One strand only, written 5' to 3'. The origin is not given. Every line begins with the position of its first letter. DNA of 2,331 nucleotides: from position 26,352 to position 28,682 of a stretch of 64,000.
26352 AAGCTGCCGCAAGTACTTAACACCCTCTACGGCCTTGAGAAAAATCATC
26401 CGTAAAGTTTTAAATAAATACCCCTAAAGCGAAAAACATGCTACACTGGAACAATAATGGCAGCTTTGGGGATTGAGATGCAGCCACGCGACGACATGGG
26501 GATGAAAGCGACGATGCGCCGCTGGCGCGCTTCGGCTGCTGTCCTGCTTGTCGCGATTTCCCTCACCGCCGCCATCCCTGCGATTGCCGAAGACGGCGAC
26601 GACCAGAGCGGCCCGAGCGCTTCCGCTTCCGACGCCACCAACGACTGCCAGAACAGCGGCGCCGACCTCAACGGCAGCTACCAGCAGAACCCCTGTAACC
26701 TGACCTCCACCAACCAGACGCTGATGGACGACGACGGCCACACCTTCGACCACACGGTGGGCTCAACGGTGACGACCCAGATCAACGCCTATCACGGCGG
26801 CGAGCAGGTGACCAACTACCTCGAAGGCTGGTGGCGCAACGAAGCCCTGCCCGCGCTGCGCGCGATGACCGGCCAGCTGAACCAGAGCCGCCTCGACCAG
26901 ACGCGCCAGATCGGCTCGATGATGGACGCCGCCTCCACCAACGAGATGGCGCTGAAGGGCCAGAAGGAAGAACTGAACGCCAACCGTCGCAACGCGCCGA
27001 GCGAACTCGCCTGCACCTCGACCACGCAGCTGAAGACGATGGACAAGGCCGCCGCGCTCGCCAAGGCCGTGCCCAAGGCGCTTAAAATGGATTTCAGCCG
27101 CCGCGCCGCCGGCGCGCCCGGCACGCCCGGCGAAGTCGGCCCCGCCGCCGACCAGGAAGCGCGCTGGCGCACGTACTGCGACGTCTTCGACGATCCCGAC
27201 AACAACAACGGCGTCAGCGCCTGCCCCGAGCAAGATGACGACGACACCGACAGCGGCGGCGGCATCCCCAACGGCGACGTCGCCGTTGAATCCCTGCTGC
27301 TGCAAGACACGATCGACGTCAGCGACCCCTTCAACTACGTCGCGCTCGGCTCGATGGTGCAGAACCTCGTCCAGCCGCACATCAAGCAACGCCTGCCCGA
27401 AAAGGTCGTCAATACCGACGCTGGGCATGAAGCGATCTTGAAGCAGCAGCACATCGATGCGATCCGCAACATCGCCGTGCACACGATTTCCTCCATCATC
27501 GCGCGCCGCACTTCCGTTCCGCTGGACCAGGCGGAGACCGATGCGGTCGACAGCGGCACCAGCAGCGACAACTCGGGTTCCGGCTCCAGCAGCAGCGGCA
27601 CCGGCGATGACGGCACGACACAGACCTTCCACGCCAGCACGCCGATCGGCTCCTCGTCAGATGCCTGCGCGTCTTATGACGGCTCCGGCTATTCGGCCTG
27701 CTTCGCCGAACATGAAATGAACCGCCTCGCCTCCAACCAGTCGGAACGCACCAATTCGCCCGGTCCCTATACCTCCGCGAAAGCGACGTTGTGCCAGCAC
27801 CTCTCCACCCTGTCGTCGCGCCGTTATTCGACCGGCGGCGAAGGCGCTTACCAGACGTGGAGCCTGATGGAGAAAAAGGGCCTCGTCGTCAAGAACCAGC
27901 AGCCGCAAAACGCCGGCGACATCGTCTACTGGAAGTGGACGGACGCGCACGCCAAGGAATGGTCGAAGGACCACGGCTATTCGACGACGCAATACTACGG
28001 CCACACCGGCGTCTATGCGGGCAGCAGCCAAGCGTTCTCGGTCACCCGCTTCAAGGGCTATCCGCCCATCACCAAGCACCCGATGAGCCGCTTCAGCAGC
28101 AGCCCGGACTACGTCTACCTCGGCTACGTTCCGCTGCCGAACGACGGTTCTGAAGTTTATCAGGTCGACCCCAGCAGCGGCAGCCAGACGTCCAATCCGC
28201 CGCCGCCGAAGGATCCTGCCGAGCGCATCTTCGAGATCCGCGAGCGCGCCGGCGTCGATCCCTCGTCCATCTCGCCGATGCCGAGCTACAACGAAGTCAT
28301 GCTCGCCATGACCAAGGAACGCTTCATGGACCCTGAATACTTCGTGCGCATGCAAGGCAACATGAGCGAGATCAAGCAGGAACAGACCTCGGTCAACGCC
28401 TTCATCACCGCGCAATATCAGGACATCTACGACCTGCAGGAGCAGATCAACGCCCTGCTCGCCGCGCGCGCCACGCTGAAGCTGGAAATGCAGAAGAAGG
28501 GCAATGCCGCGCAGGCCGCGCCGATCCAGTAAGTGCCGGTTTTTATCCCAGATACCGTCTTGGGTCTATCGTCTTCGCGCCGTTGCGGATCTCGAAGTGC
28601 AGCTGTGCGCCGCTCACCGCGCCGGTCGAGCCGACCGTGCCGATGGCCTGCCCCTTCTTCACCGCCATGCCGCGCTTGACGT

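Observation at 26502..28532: Large secreted orphan protein with an embedded papain-like Cys...His segment, convergent with nlpD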

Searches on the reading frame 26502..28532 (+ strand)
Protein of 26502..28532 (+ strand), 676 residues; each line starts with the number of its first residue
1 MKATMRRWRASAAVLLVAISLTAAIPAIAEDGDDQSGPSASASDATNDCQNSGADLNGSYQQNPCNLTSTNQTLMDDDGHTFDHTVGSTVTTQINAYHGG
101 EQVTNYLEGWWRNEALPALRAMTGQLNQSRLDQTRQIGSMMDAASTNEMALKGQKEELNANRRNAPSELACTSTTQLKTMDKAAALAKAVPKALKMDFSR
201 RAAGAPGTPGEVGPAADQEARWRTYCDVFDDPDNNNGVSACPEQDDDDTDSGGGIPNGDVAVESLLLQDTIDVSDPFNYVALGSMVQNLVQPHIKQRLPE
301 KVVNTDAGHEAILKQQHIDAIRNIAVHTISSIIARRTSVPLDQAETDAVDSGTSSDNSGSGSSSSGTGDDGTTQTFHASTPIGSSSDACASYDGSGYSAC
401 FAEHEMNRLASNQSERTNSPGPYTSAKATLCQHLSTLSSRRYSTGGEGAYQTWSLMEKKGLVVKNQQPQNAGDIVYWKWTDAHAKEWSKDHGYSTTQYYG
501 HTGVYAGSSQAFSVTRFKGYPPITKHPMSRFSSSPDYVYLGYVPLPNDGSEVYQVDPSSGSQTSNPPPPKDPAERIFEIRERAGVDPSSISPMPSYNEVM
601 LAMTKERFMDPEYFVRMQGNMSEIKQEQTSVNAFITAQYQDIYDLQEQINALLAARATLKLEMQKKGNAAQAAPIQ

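Call 3: search_protein_families(library=pfam, proteins=[window:26502-28532:+], max_evalue=10)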
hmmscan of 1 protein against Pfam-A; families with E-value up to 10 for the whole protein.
window:26502-28532:+ (676 aa): 5 families
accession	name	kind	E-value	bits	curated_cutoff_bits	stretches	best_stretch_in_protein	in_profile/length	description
PF05257.22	CHAP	-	0.011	16.7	26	1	445-505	23-66/81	CHAP domain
PF17137.9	DUF5110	-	0.024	15.1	27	1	72-103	13-44/71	Domain of unknown function (DUF5110)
PF12577.13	PPARgamma_N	-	0.034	15.1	25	1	575-625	28-77/78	PPAR gamma N-terminal region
PF07980.17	SusD_RagB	-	0.19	11.8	23.1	1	571-609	180-219/297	SusD family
PF25785.1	TPR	-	0.48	11.2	27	1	620-665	59-107/110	Nucleoprotein TPR-like domain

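Call 4: search_protein_families(library=ncbifam, proteins=[window:26502-28532:+], max_evalue=10)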
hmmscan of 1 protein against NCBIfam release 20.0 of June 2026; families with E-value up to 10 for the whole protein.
window:26502-28532:+ (676 aa): 1 family
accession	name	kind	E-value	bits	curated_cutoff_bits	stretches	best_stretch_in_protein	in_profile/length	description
TIGR03132.1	malonate_mdcB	equivalog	0.028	13.9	282.35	2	470-523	124-177/272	triphosphoribosyl-dephospho-CoA synthase MdcB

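Call 5: search_solved_structures(query=window:26502-28529:+, max_evalue=10, show_alignments=2)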
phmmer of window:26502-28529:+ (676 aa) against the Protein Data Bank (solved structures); distinct sequences matched with E-value up to 10: 0.

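Call 6: find_homologous_proteins(query=window:26502-28529:+, max_evalue=0.001)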
Query window:26502-28529:+ (676 aa): 3 proteins with E <= 0.001 among 8000 candidates.
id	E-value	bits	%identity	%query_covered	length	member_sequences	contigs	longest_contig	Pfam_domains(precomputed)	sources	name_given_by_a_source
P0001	0.0e+0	1534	100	100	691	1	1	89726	-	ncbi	-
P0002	1.5e-140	488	51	49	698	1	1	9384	-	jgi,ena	-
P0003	3.4e-89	318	39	46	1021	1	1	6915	-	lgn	-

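Call 11: find_encoding_contigs(protein=P0002, flank=10000)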
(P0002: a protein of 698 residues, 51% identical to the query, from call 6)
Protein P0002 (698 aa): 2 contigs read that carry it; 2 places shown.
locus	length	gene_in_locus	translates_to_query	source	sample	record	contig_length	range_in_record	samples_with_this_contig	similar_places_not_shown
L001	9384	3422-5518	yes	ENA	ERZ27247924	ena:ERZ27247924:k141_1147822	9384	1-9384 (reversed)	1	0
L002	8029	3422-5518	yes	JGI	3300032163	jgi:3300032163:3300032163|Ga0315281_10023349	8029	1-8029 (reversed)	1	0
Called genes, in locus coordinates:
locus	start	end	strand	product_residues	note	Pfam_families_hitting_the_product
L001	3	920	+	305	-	?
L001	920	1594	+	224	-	PF13521:AAA_28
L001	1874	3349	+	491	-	PF03853:YjeF_N, PF01256:Carb_kinase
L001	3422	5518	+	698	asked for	-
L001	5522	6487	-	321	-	PF01476:LysM, PF01551:Peptidase_M23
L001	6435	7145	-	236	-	PF01135:PCMT, PF00398:RrnaAD, PF13847:Methyltransf_31 (weak), PF08241:Methyltransf_11 (weak), PF13649:Methyltransf_25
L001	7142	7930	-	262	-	PF01975:SurE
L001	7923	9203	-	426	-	PF02403:Seryl_tRNA_N, PF00587:tRNA-synt_2b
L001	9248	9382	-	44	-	?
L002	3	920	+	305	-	?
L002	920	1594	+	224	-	PF13521:AAA_28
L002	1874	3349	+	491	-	PF03853:YjeF_N, PF01256:Carb_kinase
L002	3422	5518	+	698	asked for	-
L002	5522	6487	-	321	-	PF01476:LysM, PF01551:Peptidase_M23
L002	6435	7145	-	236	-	PF01135:PCMT, PF00398:RrnaAD, PF13847:Methyltransf_31 (weak), PF08241:Methyltransf_11 (weak), PF13649:Methyltransf_25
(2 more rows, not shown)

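Call 12: find_encoding_contigs(protein=P0003, flank=10000)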
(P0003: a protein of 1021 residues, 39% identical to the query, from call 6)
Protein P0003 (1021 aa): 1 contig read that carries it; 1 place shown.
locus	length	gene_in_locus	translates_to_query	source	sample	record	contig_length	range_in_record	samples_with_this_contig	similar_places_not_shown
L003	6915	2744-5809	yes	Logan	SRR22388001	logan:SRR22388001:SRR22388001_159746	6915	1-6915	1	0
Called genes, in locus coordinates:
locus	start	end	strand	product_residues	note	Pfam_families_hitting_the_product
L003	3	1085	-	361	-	?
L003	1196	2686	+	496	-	PF03853:YjeF_N, PF01256:Carb_kinase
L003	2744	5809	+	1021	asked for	-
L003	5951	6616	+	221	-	-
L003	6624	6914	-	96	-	?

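Call 13: find_encoding_contigs(protein=P0001, flank=10000)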
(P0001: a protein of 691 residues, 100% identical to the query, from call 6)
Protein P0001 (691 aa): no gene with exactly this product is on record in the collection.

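Call 15: search_protein_families(library=pfam, proteins=[P0002, P0003, L003:5951-6616:+], max_evalue=1)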
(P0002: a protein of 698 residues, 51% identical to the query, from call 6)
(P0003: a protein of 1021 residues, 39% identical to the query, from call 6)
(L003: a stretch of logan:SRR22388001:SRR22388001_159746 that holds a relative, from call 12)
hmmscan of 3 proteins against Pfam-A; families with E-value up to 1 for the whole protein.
P0002 (698 aa): 0 families

P0003 (1021 aa): 1 family
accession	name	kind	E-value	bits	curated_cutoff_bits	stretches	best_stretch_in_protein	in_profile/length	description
PF02429.20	PCP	-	0.35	11.6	22.3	0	446-491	22-67/145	Peridinin-chlorophyll A binding protein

L003:5951-6616:+ (221 aa): 0 families

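Call 16: find_related_loci(query=A1, collection=genome_contigs, flank=10000)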
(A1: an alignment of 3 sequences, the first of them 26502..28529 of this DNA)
Query A1 (676 aa) in genome_contigs; peptide patterns used: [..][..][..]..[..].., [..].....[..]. (x = any residue, [..] = any of these).
49 stretches matched a pattern; 17 encode a relative of the query (tblastn E <= 1e-3); 17 distinct loci.
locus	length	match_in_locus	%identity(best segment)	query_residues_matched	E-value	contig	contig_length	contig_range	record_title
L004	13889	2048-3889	37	6-675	8e-123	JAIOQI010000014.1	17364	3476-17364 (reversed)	MAG: Alphaproteobacteria bacterium isolate LakeFargette_0920_ALND_MAG_58_11 LacPavin_0920_ALND_scaffold_209687, whole ge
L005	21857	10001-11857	33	46-676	6e-96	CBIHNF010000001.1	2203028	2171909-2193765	MAG TPA_asm: uncultured Alphaproteobacteria bacterium isolate SRR18156212_concoct_42 genome assembly, contig: ERZ2733687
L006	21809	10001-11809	31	47-667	7e-87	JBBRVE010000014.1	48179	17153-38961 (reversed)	MAG: Bdellovibrionales bacterium isolate La3_metabat2.091 La3_metabat2.091_K_1820573_L_48179_cov_14.1605, whole genome s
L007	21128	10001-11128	44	49-674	2e-71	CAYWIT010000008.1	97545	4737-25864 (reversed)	MAG TPA_asm: uncultured Rhodospirillaceae bacterium isolate SRP263991_co5_116 genome assembly, contig: NODE_513_length_9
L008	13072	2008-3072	42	94-676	2e-58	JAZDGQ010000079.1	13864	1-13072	MAG: Pseudomonadota bacterium isolate MEGAHIT-group-0.273 k141_5783652, whole genome shotgun sequence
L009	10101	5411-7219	36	47-667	3e-54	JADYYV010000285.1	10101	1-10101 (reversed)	MAG: Alphaproteobacteria bacterium isolate SJ545 c_000001457561, whole genome shotgun sequence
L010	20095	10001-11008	42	101-674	1e-53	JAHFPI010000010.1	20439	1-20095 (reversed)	MAG: Rhodospirillales bacterium isolate nzgw523 NODE_4463_length_20440_cov_2.687583, whole genome shotgun sequence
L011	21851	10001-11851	35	46-667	2e-52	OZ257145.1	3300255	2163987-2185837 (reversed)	MAG: Alphaproteobacteria bacterium isolate 69972d1d-dbf9-468a-a7e1-338fb8fe1a5a genome assembly, chromosome: 1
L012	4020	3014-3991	41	106-650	2e-53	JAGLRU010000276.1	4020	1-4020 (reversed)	MAG: Alphaproteobacteria bacterium isolate RS_9_27 ROV157_9.bin.27.fa_276, whole genome shotgun sequence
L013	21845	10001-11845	34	46-676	1e-51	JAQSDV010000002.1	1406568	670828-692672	MAG: bacterium isolate D1-2020 MAG006 NODE_1_length_1406568_cov_28.438988, whole genome shotgun sequence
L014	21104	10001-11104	31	46-662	3e-48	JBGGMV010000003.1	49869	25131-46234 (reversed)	MAG: Alphaproteobacteria bacterium isolate bin.025 k141_1077501, whole genome shotgun sequence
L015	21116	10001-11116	32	46-663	1e-47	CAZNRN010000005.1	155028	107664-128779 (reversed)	MAG TPA_asm: uncultured Micavibrio sp. isolate binchicken_co199_124 genome assembly, contig: NODE_116_length_155028_cov_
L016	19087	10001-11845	34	46-676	1e-51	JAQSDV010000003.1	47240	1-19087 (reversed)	MAG: bacterium isolate D1-2020 MAG006 NODE_234_length_47240_cov_28.729893, whole genome shotgun sequence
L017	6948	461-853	55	540-671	2e-33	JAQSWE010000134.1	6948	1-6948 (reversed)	MAG: Alphaproteobacteria bacterium isolate C_No_T20_C_bin.40 scaffold_10973, whole genome shotgun sequence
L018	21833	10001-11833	32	46-676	2e-90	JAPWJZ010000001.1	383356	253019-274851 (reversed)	MAG: Micavibrio sp. isolate Chal_Metagen_Bin5 249, whole genome shotgun sequence, sul1 is cis-regulatory element that is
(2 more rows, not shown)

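Call 22: search_protein_representatives(alignment_id=A1)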
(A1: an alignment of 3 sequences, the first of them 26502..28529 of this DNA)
Query: 3 sequences, 684 profile positions. Proteins with E-value up to 0.001 (for the whole library): 883; up to 1e-10: 445; up to 1e-30: 159. The best 150 are listed.
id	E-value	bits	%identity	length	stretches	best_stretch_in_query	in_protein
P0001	0.0e+00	1174.5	-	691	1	16-684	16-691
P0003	0.0e+00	1062.3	-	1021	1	4-684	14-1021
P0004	3.7e-166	571.3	-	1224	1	40-683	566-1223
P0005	5.0e-162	557.7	-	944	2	1-377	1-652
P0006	6.9e-159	547.3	-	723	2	47-361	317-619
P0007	9.2e-152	523.7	-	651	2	71-381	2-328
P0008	4.4e-145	501.7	-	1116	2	44-684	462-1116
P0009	5.1e-145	501.4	-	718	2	60-358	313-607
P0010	5.1e-143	494.8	-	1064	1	39-684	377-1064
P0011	3.5e-136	472.3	-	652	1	76-680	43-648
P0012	7.9e-136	471.1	-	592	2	110-356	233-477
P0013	2.7e-135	469.3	-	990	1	60-675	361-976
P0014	1.3e-134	467.1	-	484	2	78-357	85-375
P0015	7.3e-129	448.1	-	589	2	114-355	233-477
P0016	6.3e-128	445.0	-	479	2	118-355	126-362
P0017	2.2e-127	443.2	-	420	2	61-359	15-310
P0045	9.8e-101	355.1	-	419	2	28-359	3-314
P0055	4.5e-87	309.9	-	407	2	105-358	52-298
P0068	4.2e-69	250.5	-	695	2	108-360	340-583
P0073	2.4e-54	201.8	-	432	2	101-354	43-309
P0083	1.0e-45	173.3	-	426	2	89-355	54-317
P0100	9.7e-40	153.5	-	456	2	120-355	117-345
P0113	2.0e-37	145.8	-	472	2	123-354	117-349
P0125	7.0e-36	140.8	-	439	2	114-354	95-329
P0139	2.6e-33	132.3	-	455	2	123-354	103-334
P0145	2.9e-32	128.8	-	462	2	26-353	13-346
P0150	1.9e-31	126.1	-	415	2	119-355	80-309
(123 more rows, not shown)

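Call 23: search_protein_families(library=pfam, proteins=[P0017, P0045, P0073, P0083, P0100, P0113, P0125, P0139, P0145, P0150], max_evalue=0.1)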
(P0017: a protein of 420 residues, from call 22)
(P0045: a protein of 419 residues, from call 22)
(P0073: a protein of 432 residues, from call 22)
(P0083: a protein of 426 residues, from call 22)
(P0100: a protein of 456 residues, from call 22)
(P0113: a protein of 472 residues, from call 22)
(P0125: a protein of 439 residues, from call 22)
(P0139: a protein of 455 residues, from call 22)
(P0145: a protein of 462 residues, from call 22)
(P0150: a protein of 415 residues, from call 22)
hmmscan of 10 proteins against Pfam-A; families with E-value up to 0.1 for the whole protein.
P0017 (420 aa): 0 families

P0045 (419 aa): 0 families

P0073 (432 aa): 0 families

P0083 (426 aa): 0 families

P0100 (456 aa): 0 families

P0113 (472 aa): 0 families

P0125 (439 aa): 1 family
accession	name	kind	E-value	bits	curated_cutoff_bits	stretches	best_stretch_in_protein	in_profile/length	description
PF23742.1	VBS_C3G9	-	0.074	13.6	27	0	88-152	31-94/120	C3G9 VBS-like domain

P0139 (455 aa): 0 families

P0145 (462 aa): 0 families

P0150 (415 aa): 1 family
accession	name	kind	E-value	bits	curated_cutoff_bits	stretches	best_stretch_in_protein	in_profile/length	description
PF02429.20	PCP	-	0.068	13.9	22.3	0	86-157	21-92/145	Peridinin-chlorophyll A binding protein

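Call 24: search_protein_families(library=ncbifam, proteins=[P0017, P0045, P0073, P0083, P0100, P0113, P0125, P0139, P0145, P0150], max_evalue=0.1)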
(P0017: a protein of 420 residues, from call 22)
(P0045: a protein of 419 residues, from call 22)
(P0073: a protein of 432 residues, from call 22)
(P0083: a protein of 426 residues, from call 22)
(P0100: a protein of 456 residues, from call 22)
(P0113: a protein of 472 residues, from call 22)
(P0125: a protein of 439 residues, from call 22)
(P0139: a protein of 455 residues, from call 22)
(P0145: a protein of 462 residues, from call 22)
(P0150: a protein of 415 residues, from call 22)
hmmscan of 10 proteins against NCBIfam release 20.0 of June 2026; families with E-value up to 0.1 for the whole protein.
P0017 (420 aa): 1 family
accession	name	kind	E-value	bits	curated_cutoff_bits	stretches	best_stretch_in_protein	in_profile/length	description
NF033888.1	conj_TraW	equivalog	0.0039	16.4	100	1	89-309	30-258/380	conjugal transfer protein TraW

P0045 (419 aa): 0 families

P0073 (432 aa): 0 families

P0083 (426 aa): 0 families

P0100 (456 aa): 0 families

P0113 (472 aa): 0 families

P0125 (439 aa): 0 families

P0139 (455 aa): 0 families

P0145 (462 aa): 1 family
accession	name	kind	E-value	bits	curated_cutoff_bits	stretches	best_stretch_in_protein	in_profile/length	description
NF051474.1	APH_3p_Ia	exception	0.017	14.1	625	1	246-347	26-131/271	aminoglycoside O-phosphotransferase APH(3')-Ia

P0150 (415 aa): 1 family
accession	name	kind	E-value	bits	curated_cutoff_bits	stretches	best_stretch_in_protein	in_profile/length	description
TIGR03200.1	dearomat_oah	equivalog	0.0041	16.3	464.45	0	93-128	325-360/360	6-oxocyclohex-1-ene-1-carbonyl-CoA hydratase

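Call 27: search_solved_structures(query=A2, max_evalue=10, show_alignments=3)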
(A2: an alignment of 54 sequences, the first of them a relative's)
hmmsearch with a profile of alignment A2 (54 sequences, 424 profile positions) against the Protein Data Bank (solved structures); distinct sequences matched with E-value up to 10: 2.
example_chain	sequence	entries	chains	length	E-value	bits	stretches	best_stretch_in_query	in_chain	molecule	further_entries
1wk0_A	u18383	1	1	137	0.87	11.6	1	254-297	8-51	KIAA0970 protein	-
8fjg_A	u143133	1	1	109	1.7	10.6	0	54-99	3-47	H12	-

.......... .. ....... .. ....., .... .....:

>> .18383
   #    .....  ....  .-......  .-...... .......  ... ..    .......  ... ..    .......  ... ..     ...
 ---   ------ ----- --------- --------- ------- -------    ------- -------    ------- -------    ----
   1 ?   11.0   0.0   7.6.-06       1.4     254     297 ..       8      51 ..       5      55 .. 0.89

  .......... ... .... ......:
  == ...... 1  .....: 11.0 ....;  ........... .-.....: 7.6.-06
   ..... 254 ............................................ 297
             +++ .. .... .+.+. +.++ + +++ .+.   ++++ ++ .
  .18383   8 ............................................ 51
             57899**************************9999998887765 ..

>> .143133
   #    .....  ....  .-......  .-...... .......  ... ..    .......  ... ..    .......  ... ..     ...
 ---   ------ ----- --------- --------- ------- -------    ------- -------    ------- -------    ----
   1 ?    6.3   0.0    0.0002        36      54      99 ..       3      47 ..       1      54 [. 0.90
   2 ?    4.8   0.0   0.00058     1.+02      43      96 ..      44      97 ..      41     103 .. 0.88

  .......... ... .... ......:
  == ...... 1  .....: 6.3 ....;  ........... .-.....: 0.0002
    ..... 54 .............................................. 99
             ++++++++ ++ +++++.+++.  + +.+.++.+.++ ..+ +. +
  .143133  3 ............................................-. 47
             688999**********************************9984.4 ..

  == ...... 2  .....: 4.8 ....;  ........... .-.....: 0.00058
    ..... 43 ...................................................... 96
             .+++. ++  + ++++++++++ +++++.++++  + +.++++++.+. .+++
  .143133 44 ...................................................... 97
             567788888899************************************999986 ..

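Call 28: search_protein_families(library=ncbifam, alignment_id=A2, max_evalue=0.1)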
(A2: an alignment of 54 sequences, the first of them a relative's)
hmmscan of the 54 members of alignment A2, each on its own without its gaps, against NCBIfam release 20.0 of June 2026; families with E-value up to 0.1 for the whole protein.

A. member 1, P0017 (420 aa): 1 family
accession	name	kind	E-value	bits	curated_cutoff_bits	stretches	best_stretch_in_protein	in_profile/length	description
NF033888.1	conj_TraW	equivalog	0.0039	16.4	100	1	89-309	30-258/380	conjugal transfer protein TraW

B. families by the number of members that match (of 54 scanned): 14 families
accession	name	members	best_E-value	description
NF033888.1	conj_TraW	3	0.0039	conjugal transfer protein TraW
TIGR03513.1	GldL_gliding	1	0.0016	type IX secretion system motor protein PorL/GldL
TIGR03200.1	dearomat_oah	1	0.0041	6-oxocyclohex-1-ene-1-carbonyl-CoA hydratase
NF004514.1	PRK05855.1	1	0.0098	SDR family oxidoreductase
NF033491.1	BA3454_fam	1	0.014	BA3454 family stress response protein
NF051474.1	APH_3p_Ia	1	0.017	aminoglycoside O-phosphotransferase APH(3')-Ia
NF033802.1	AimP_fam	1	0.02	lysogeny pheromone AimP family peptide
TIGR00540.1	TPR_hemY_coli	1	0.02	heme biosynthesis-associated TPR protein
NF042977.1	AcphenoCarb_ApcE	1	0.021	acetophenone carboxylase subunit epsilon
TIGR04200.2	targ_of_XrtJ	1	0.026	PExPT-CTERM protein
NF049865.1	outer_TDE2508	1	0.035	TDE2508 family outer membrane beta-barrel protein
NF049847.1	FtsL_COG5462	1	0.058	cell division protein FtsL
NF002095.0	PRK00934.1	1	0.073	ribose-phosphate diphosphokinase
NF010996.0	PRK14421.1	1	0.098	acylphosphatase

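Call 32: find_homologous_proteins(query=A3, max_evalue=0.00001)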
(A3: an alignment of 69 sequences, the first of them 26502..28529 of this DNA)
Query A3 (69 sequences) (676 aa, profile of the alignment): 3 proteins with E <= 0.00001 among 8000 candidates.
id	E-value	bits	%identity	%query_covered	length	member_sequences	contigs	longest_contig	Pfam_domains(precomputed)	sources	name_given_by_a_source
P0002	4.3e-144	499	51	49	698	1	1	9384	-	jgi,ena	-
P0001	2.1e-137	477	100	100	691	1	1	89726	-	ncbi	-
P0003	3.7e-132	459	39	46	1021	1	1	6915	-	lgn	-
